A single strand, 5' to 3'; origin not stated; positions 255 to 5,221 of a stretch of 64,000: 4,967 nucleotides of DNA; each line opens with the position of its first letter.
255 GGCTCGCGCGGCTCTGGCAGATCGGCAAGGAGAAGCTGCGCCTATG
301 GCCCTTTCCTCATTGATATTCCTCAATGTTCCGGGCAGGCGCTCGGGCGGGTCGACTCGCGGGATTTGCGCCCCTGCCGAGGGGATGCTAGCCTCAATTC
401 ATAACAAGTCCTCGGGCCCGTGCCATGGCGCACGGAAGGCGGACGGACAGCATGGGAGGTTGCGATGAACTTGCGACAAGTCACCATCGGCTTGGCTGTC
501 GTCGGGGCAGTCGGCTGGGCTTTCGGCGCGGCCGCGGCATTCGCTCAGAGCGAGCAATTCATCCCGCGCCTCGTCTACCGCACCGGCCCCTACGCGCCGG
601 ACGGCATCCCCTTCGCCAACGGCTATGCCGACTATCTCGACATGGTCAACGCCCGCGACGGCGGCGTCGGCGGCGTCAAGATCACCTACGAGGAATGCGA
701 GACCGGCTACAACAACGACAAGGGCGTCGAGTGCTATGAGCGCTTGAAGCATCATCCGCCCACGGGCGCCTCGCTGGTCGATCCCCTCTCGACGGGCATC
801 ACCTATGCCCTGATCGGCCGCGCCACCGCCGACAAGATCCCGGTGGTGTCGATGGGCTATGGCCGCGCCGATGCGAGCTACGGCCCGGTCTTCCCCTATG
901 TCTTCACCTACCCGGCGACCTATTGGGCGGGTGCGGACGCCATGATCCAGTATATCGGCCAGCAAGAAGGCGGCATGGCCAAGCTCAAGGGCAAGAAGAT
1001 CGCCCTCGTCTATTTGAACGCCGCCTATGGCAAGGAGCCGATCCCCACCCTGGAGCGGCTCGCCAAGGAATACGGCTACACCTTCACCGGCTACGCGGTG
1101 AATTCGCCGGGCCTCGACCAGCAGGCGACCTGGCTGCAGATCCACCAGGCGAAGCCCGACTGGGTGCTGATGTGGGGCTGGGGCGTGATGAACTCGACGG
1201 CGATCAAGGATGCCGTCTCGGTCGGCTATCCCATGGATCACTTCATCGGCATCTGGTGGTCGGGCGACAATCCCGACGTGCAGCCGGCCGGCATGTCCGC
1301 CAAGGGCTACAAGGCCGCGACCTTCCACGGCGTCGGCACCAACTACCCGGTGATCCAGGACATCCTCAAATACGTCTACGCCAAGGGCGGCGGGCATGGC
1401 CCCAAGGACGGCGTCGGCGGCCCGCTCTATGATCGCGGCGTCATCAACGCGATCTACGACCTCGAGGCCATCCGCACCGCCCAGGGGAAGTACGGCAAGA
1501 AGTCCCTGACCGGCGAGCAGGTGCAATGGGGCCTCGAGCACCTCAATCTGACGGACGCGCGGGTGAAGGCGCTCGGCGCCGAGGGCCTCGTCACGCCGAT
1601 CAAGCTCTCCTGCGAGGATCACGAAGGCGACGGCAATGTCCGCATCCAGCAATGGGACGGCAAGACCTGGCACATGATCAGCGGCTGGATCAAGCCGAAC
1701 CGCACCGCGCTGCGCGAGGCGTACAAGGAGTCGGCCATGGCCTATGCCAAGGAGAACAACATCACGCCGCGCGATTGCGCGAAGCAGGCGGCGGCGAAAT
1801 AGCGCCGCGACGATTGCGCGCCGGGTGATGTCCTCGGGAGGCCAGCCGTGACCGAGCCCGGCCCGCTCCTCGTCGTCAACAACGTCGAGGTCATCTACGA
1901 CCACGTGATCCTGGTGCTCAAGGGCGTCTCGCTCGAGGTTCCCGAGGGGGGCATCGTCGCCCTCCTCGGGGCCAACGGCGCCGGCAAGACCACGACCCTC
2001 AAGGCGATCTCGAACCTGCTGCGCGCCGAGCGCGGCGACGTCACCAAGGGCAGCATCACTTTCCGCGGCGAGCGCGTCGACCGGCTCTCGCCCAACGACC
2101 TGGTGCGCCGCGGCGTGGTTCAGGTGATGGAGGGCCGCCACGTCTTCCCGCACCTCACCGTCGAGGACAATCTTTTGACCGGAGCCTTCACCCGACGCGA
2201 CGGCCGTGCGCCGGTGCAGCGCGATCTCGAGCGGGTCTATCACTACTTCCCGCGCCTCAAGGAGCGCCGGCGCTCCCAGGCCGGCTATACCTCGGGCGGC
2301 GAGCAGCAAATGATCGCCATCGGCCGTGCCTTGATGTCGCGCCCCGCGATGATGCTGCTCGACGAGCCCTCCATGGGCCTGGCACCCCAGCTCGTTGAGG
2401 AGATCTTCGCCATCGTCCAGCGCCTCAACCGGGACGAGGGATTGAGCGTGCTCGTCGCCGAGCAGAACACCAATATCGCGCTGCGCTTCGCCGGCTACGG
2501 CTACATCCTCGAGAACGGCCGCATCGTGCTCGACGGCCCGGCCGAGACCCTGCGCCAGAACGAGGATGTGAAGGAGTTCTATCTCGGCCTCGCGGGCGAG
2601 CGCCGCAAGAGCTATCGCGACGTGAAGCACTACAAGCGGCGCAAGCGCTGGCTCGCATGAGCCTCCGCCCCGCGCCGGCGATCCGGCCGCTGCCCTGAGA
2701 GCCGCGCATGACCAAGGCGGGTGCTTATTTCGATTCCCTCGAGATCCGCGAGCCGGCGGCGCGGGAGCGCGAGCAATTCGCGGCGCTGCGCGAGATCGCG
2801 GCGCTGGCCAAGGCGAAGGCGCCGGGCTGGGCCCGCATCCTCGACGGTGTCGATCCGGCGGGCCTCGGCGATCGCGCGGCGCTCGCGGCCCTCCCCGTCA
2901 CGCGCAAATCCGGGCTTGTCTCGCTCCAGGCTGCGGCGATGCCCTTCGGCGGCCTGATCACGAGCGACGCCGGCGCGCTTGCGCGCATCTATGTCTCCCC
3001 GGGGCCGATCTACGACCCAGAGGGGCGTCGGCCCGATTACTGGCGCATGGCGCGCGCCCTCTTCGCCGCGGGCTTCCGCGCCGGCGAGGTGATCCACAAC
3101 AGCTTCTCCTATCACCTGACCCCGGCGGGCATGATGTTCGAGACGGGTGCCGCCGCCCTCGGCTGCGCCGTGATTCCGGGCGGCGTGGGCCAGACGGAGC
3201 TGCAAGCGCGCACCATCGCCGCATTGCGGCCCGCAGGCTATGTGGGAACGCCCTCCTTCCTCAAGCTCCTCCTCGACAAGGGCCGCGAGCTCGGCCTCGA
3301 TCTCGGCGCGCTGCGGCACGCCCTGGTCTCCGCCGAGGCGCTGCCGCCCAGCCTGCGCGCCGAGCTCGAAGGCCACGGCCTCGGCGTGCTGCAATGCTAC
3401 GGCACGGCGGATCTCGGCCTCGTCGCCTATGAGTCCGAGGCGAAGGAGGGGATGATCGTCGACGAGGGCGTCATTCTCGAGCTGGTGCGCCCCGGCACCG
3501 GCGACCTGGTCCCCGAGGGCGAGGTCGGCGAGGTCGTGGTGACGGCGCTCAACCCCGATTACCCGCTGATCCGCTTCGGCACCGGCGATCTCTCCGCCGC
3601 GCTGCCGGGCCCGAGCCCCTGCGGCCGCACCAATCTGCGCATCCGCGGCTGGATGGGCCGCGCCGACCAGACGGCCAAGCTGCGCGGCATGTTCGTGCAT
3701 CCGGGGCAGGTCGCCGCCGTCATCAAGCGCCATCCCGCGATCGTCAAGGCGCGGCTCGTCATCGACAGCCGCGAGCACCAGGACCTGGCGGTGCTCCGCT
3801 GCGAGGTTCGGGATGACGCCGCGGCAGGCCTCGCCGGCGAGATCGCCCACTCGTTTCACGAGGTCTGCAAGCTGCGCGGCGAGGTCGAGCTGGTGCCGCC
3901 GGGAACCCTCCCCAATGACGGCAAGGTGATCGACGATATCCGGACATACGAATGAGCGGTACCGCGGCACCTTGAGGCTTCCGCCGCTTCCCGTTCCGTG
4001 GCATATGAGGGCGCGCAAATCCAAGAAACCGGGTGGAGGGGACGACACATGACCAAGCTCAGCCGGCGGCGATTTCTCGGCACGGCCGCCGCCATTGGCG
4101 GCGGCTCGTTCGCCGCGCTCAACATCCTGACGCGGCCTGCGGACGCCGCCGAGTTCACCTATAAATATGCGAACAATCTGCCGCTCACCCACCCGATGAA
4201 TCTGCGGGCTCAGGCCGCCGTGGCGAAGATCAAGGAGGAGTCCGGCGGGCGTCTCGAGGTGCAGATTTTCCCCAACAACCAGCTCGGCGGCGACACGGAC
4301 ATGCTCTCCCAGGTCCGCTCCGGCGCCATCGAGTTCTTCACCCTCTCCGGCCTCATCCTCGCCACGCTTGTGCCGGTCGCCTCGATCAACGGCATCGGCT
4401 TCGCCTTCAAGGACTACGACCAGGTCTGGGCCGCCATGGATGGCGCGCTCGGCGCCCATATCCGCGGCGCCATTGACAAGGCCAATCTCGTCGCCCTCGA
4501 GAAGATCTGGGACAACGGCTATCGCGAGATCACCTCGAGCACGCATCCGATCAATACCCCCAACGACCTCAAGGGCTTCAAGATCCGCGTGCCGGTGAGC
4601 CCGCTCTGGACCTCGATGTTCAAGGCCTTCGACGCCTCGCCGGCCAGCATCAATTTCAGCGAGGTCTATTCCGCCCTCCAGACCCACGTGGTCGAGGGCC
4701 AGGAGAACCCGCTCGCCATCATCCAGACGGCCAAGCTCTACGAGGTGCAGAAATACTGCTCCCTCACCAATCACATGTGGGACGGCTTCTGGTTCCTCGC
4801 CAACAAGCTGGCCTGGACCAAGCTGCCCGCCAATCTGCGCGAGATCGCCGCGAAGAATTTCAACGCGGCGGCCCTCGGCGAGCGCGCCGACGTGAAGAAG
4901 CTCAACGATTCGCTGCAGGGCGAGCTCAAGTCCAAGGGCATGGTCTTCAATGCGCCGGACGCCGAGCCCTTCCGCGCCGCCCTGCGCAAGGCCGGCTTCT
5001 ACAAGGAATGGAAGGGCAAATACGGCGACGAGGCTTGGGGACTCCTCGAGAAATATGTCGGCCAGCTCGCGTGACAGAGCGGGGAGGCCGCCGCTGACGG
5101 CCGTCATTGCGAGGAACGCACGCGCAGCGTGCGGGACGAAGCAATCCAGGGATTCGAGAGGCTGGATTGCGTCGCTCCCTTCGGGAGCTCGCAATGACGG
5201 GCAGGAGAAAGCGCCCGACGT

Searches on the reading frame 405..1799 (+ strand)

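Call 30: search_protein_families(library=pfam, proteins=[window:405-1799:+], max_evalue=0.00001)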
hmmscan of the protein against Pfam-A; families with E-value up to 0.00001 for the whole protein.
window:405-1799:+ (465 aa): 1 family
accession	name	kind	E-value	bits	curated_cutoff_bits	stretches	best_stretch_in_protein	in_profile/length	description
PF13458.12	Peripla_BP_6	-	1.5e-47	163.4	31.7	1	53-419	4-341/343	Periplasmic binding protein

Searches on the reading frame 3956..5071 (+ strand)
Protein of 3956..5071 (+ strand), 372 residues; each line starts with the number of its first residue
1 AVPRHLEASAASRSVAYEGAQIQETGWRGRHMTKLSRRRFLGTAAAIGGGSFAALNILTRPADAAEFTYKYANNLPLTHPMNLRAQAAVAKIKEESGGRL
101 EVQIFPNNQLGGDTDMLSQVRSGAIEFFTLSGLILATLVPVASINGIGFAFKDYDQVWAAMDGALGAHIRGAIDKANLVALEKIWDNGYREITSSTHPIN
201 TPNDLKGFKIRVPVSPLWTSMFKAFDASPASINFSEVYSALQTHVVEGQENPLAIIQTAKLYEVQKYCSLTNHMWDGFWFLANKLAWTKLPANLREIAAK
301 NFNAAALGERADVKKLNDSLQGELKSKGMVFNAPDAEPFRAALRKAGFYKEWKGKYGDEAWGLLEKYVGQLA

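Call 30: search_protein_families(library=pfam, proteins=[window:3956-5071:+], max_evalue=0.00001)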
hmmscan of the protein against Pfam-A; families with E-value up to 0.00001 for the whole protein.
window:3956-5071:+ (372 aa): 1 family
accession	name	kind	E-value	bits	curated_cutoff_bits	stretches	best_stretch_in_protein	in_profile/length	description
PF03480.18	DctP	-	4.5e-73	246.5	23.4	1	73-345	3-277/286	Bacterial extracellular solute-binding protein, family 7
